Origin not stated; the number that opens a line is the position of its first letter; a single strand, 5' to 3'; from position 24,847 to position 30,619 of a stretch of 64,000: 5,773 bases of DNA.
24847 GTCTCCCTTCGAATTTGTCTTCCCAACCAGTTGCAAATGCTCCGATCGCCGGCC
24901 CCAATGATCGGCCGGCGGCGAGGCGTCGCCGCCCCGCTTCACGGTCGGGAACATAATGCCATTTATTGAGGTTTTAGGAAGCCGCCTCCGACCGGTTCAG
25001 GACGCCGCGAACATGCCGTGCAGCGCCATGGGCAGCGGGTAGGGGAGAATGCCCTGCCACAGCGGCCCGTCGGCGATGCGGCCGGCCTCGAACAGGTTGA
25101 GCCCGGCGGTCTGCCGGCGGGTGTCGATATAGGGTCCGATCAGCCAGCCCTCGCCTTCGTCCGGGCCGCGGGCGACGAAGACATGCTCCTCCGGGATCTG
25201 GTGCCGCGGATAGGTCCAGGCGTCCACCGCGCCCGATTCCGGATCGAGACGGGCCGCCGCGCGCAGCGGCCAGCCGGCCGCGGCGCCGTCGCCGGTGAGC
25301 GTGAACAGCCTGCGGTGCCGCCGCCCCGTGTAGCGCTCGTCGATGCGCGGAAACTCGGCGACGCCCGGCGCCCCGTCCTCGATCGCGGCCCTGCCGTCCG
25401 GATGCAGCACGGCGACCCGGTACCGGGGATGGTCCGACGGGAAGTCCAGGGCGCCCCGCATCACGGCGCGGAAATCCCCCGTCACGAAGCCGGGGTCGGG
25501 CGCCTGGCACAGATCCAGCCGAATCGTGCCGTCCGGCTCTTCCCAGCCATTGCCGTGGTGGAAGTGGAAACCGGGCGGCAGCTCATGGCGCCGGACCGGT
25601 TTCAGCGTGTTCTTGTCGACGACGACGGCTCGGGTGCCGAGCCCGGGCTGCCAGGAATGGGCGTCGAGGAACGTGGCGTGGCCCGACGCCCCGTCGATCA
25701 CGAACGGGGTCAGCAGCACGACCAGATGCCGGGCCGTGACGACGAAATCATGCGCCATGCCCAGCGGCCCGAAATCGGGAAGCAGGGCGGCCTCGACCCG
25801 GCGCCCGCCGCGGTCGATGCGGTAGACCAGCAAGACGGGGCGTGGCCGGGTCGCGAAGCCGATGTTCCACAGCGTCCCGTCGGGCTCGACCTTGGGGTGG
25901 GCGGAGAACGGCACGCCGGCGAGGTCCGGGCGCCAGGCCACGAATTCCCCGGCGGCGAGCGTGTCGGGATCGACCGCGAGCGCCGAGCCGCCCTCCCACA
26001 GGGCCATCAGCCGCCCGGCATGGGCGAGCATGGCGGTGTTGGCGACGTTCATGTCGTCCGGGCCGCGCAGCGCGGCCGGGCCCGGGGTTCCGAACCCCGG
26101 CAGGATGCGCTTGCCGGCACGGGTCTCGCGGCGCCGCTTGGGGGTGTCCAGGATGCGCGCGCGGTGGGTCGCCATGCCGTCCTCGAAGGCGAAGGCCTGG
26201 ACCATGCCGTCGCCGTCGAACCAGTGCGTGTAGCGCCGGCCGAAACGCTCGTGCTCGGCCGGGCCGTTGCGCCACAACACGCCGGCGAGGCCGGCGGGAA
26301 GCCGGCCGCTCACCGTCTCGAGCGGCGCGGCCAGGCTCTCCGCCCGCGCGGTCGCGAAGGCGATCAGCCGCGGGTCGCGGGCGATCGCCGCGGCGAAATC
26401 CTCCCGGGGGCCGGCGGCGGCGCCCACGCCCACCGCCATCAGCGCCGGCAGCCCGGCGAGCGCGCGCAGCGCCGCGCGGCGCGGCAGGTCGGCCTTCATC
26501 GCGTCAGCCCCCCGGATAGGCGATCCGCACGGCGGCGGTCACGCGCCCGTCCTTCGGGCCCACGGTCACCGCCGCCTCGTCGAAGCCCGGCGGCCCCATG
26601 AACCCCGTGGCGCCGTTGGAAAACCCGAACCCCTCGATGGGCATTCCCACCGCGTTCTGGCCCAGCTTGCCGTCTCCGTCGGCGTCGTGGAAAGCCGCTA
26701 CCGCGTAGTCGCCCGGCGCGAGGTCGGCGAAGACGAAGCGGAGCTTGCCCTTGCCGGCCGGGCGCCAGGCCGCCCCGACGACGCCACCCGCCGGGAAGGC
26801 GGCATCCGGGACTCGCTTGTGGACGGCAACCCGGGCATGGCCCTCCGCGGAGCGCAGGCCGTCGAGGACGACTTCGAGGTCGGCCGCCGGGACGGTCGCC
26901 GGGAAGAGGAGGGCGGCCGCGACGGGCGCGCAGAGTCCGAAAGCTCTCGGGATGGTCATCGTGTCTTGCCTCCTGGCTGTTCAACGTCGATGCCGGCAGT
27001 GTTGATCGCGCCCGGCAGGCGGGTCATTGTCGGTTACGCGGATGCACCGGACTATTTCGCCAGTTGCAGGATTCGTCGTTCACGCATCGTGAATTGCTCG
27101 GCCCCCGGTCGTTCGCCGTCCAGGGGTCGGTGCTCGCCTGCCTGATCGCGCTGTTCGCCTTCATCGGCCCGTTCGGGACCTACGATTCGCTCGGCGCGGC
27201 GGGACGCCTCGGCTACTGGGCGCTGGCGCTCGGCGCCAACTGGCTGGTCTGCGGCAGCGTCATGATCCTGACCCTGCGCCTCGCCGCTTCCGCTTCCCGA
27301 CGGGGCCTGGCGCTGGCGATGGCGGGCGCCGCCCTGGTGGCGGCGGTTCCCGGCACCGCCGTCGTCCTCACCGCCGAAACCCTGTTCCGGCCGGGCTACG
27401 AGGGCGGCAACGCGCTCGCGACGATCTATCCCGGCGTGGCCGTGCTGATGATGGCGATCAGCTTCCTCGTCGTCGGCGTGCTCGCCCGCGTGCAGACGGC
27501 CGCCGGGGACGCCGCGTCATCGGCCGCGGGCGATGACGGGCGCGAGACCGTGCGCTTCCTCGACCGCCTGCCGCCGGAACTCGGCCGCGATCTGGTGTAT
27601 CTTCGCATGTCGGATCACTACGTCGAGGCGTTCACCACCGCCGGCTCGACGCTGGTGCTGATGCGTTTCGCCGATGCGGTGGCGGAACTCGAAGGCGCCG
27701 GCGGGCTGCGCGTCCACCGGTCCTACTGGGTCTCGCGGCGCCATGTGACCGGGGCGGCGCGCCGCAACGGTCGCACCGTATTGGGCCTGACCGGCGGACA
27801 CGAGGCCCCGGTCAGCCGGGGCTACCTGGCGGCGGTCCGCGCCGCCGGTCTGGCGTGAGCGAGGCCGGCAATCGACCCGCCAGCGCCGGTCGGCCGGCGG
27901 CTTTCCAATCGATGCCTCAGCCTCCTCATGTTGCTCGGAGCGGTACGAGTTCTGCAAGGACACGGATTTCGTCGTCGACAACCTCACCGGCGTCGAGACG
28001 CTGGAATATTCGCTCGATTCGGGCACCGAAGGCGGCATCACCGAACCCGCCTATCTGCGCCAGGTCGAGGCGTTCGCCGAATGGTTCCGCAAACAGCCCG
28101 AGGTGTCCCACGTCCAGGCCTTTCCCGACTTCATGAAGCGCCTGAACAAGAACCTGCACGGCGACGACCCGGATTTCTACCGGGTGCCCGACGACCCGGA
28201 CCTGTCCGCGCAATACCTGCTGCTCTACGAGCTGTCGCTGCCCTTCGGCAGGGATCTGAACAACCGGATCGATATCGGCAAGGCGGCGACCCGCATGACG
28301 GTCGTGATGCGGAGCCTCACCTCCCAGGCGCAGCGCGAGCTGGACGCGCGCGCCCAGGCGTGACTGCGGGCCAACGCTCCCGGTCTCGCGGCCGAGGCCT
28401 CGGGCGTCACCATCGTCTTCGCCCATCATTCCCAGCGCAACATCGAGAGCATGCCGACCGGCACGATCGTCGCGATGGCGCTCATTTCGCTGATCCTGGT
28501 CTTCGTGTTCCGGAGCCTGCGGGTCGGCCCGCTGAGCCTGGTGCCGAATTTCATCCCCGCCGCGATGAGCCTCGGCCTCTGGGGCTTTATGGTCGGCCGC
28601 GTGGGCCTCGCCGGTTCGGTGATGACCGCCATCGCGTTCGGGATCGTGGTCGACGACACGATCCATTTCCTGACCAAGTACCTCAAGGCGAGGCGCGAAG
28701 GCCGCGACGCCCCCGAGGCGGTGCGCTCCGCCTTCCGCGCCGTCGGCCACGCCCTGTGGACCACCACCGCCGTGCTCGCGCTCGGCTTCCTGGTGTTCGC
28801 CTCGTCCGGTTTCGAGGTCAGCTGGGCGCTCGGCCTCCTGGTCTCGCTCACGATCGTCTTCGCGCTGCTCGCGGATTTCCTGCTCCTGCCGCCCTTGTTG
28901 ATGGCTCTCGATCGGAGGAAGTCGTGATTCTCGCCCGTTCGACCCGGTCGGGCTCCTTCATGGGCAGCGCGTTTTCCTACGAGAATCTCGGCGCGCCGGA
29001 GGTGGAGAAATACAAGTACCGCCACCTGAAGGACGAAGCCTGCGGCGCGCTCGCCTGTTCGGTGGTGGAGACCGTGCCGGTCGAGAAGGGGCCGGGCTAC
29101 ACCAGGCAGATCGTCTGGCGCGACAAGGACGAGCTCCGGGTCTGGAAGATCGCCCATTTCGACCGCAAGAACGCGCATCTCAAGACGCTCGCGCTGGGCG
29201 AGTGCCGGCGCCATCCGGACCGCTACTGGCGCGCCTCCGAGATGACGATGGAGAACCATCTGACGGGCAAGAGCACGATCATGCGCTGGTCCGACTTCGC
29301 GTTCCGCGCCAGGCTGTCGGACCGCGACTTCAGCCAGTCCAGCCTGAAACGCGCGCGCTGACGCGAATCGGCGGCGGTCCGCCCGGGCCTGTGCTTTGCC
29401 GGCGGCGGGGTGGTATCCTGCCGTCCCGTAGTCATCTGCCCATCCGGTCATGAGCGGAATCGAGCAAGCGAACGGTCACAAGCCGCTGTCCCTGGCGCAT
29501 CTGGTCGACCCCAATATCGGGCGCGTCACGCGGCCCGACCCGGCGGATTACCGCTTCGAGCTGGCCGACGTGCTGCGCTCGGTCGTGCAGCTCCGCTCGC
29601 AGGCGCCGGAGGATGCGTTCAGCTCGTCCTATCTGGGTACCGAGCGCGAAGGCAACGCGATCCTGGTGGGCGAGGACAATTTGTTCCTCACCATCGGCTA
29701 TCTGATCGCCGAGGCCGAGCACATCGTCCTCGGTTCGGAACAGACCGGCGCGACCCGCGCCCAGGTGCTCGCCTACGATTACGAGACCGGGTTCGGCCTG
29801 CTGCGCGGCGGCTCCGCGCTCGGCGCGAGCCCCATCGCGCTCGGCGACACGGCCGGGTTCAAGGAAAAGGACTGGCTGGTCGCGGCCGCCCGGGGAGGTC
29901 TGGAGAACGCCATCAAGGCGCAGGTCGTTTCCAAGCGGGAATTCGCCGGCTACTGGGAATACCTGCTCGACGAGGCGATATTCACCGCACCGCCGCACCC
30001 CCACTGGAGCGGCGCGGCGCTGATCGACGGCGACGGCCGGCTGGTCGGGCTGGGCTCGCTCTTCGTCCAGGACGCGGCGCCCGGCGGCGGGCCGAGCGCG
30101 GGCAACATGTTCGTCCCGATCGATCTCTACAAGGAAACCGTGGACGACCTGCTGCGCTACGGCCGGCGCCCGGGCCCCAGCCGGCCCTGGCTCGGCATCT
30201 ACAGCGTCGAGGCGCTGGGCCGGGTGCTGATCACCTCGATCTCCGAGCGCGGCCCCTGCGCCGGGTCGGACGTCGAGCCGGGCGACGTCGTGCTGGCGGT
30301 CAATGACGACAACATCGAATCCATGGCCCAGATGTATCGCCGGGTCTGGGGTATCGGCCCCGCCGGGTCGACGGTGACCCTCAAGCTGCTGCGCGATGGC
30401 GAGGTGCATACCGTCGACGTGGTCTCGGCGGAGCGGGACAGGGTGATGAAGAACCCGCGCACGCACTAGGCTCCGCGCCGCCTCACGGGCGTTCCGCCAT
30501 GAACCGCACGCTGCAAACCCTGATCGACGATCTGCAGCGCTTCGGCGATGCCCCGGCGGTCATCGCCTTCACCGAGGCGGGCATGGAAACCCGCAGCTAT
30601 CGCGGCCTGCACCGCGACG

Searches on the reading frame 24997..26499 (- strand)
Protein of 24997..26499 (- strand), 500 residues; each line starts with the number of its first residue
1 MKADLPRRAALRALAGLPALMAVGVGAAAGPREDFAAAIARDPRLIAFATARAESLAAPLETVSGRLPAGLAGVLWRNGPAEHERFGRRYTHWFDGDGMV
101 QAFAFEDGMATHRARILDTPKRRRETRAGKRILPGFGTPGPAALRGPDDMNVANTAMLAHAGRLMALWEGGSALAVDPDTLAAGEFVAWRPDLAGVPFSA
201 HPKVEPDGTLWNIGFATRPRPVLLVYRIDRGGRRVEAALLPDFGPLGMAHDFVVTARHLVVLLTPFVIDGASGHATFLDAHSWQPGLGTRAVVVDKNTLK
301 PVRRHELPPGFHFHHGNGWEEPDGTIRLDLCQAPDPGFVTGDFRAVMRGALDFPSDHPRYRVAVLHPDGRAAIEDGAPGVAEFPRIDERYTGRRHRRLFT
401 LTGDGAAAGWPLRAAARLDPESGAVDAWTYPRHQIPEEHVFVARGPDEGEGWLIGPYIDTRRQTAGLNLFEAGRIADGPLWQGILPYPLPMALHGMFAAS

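Call 3: search_protein_families(library=pfam, proteins=[window:24997-26499:-], max_evalue=0.01)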
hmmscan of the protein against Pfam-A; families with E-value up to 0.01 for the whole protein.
window:24997-26499:- (500 aa): 1 family
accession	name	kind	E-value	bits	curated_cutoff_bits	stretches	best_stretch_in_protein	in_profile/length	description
PF03055.21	RPE65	-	3.1e-91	307.3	27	1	51-498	4-468/469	Retinal pigment epithelial membrane protein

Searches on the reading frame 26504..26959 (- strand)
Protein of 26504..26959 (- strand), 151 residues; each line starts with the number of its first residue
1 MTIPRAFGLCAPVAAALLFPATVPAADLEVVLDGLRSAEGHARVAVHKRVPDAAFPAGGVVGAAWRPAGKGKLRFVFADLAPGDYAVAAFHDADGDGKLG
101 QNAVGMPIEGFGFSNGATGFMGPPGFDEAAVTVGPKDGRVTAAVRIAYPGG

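Call 3: search_protein_families(library=pfam, proteins=[window:26504-26959:-], max_evalue=0.01)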
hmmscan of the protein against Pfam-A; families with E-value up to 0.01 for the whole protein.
window:26504-26959:- (151 aa): 1 family
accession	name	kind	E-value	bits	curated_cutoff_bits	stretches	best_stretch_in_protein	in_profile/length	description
PF09912.14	DUF2141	-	1.8e-26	92.7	24.4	1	30-137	1-108/112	Uncharacterized protein conserved in bacteria (DUF2141)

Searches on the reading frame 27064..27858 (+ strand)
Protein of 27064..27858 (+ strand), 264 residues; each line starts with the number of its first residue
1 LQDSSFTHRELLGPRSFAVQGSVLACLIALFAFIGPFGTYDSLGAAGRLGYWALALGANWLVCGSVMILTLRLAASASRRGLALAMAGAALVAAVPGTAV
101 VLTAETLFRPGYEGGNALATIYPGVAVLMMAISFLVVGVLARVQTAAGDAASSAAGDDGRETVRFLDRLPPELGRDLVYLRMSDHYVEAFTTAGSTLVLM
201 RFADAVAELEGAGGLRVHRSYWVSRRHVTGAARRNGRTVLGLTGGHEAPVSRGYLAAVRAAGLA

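Call 3: search_protein_families(library=pfam, proteins=[window:27064-27858:+], max_evalue=0.01)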
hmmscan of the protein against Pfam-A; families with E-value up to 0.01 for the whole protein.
window:27064-27858:+ (264 aa): 1 family
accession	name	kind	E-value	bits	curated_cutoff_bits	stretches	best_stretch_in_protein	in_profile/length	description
PF04397.21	LytTR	-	4.2e-13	49.8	22.6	1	176-260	10-95/98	LytTr DNA-binding domain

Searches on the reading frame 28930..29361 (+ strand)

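Call 50: search_protein_families(library=pfam, proteins=[window:28930-29361:+], max_evalue=0.01)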
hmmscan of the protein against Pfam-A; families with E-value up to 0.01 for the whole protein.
window:28930-29361:+ (143 aa): 1 family
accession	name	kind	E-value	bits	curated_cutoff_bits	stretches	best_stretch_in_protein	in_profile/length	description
PF17131.11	LolA_like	-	4.2e-35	121.5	30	1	2-141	44-184/184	Outer membrane lipoprotein-sorting protein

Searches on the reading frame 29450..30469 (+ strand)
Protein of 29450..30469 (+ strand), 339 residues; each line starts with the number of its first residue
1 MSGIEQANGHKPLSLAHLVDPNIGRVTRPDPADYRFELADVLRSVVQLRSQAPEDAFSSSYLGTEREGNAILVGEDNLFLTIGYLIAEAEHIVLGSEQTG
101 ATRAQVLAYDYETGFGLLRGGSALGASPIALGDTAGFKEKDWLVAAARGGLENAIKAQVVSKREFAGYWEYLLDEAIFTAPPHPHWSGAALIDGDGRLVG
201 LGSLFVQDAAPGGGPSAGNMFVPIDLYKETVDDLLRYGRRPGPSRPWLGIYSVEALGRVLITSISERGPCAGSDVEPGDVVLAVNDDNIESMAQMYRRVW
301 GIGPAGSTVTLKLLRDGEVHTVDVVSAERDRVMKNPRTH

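Call 3: search_protein_families(library=pfam, proteins=[window:29450-30469:+], max_evalue=0.01)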
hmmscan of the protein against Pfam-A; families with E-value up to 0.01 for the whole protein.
window:29450-30469:+ (339 aa): 5 families
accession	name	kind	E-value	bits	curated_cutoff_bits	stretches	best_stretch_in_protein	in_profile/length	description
PF13180.12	PDZ_2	-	8.3e-13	48.9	27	1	247-324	2-78/80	PDZ domain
PF13365.12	Trypsin_2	-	1.8e-11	45.4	27.6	1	68-201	1-144/144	Trypsin-like peptidase domain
PF00595.29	PDZ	-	4.6e-05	24.1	23.2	1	257-312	25-79/81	PDZ domain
PF17820.7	PDZ_6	-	0.00014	21.9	27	1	261-315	2-54/54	PDZ domain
PF14685.13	PDZ_Tricorn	-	0.0028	18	25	1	269-323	32-87/88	Tricorn protease PDZ domain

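Call 4: search_protein_families(library=ncbifam, proteins=[window:29450-30469:+], max_evalue=0.01)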
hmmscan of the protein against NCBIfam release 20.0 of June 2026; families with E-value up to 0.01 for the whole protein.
window:29450-30469:+ (339 aa): 10 families
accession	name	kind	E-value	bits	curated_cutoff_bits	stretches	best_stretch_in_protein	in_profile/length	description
TIGR02037.1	degP_htrA_DO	subfamily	9.5e-19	67.6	416.2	1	65-329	59-330/434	Do family serine endopeptidase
TIGR02038.1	protease_degS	equivalog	5.1e-16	58.8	422.95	1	62-328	74-348/351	outer membrane-stress sensor serine endopeptidase DegS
NF008147.1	PRK10898.1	equivalog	1.9e-10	40.4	408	1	187-328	200-349/352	outer membrane-stress sensor serine endopeptidase DegS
NF007526.1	PRK10139.1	equivalog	4.5e-10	38.8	756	1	72-326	98-359/456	serine endoprotease DegQ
NF008189.1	PRK10942.1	equivalog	3.2e-09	35.8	720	1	86-325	134-380/477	serine endoprotease DegP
NF041521.1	HhoA_HhoB_HtrA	equivalog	6.7e-08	32.2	450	1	254-327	260-332/335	HhoA/HhoB/HtrA family serine endopeptidase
NF047968.1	SerProtHtrA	equivalog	2.8e-07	30.2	470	1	185-324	213-355/357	serine protease HtrA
NF040960.1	MamE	equivalog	0.00012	20.8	800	1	259-327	469-536/659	magnetosome formation protease MamE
TIGR00225.1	prc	subfamily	0.00053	19.1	218.6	1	256-331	61-135/335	C-terminal processing peptidase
NF041199.1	trx7_PDZ_seleno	equivalog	0.0059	15.6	300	1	272-323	335-387/390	Trx7/PDZ domain-containing (seleno)protein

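Call 63: search_solved_structures(query=window:29450-30469:+, max_evalue=0.001, show_alignments=2)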
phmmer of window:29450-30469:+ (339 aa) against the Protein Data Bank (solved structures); distinct sequences matched with E-value up to 0.001: 39.
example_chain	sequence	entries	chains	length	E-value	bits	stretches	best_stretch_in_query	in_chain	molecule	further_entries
22kg_A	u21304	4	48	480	5.3e-16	62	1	66-322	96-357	Probable periplasmic serine endoprotease DegP-like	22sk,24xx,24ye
4ynn_A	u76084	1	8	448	5.2e-11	45.6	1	68-325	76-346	Protease DO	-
4yo1_A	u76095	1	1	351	7.4e-11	45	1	68-325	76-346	DegQ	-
1y8t_A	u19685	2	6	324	1.9e-09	40.4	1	59-326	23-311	hypothetical protein Rv0983 | PROBABLE SERINE PROTEASE PEPD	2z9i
3mh5_A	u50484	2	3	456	2.2e-09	40.2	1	84-323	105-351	Protease do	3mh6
2zle_A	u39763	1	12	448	2.3e-09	40.1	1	100-323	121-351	Protease do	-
8k2y_A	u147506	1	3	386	3.8e-09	39.4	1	67-324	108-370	serine endoprotease DegP-like protein MucD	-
3otp_A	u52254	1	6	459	4.9e-09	39.1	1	100-323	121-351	Protease do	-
6jjk_A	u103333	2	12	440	5.1e-09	39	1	101-323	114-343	Periplasmic serine endoprotease DegP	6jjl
3mh4_A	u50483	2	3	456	5.3e-09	38.9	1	100-323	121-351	Protease do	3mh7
4a8a_A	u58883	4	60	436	5.5e-09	38.9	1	69-324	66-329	PERIPLASMIC PH-DEPENDENT SERINE ENDOPROTEASE DEGQ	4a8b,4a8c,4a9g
1ky9_A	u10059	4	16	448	5.5e-09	38.9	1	100-323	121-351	PROTEASE DO | Periplasmic serine endoprotease DegP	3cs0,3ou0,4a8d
6jjo_A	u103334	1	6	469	6.7e-09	38.6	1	100-323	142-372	Periplasmic serine endoprotease DegP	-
9nzj_A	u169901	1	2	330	7.5e-09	38.4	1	74-324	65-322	peptidase Do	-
8kic_D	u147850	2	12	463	8e-09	38.4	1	69-324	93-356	peptidase Do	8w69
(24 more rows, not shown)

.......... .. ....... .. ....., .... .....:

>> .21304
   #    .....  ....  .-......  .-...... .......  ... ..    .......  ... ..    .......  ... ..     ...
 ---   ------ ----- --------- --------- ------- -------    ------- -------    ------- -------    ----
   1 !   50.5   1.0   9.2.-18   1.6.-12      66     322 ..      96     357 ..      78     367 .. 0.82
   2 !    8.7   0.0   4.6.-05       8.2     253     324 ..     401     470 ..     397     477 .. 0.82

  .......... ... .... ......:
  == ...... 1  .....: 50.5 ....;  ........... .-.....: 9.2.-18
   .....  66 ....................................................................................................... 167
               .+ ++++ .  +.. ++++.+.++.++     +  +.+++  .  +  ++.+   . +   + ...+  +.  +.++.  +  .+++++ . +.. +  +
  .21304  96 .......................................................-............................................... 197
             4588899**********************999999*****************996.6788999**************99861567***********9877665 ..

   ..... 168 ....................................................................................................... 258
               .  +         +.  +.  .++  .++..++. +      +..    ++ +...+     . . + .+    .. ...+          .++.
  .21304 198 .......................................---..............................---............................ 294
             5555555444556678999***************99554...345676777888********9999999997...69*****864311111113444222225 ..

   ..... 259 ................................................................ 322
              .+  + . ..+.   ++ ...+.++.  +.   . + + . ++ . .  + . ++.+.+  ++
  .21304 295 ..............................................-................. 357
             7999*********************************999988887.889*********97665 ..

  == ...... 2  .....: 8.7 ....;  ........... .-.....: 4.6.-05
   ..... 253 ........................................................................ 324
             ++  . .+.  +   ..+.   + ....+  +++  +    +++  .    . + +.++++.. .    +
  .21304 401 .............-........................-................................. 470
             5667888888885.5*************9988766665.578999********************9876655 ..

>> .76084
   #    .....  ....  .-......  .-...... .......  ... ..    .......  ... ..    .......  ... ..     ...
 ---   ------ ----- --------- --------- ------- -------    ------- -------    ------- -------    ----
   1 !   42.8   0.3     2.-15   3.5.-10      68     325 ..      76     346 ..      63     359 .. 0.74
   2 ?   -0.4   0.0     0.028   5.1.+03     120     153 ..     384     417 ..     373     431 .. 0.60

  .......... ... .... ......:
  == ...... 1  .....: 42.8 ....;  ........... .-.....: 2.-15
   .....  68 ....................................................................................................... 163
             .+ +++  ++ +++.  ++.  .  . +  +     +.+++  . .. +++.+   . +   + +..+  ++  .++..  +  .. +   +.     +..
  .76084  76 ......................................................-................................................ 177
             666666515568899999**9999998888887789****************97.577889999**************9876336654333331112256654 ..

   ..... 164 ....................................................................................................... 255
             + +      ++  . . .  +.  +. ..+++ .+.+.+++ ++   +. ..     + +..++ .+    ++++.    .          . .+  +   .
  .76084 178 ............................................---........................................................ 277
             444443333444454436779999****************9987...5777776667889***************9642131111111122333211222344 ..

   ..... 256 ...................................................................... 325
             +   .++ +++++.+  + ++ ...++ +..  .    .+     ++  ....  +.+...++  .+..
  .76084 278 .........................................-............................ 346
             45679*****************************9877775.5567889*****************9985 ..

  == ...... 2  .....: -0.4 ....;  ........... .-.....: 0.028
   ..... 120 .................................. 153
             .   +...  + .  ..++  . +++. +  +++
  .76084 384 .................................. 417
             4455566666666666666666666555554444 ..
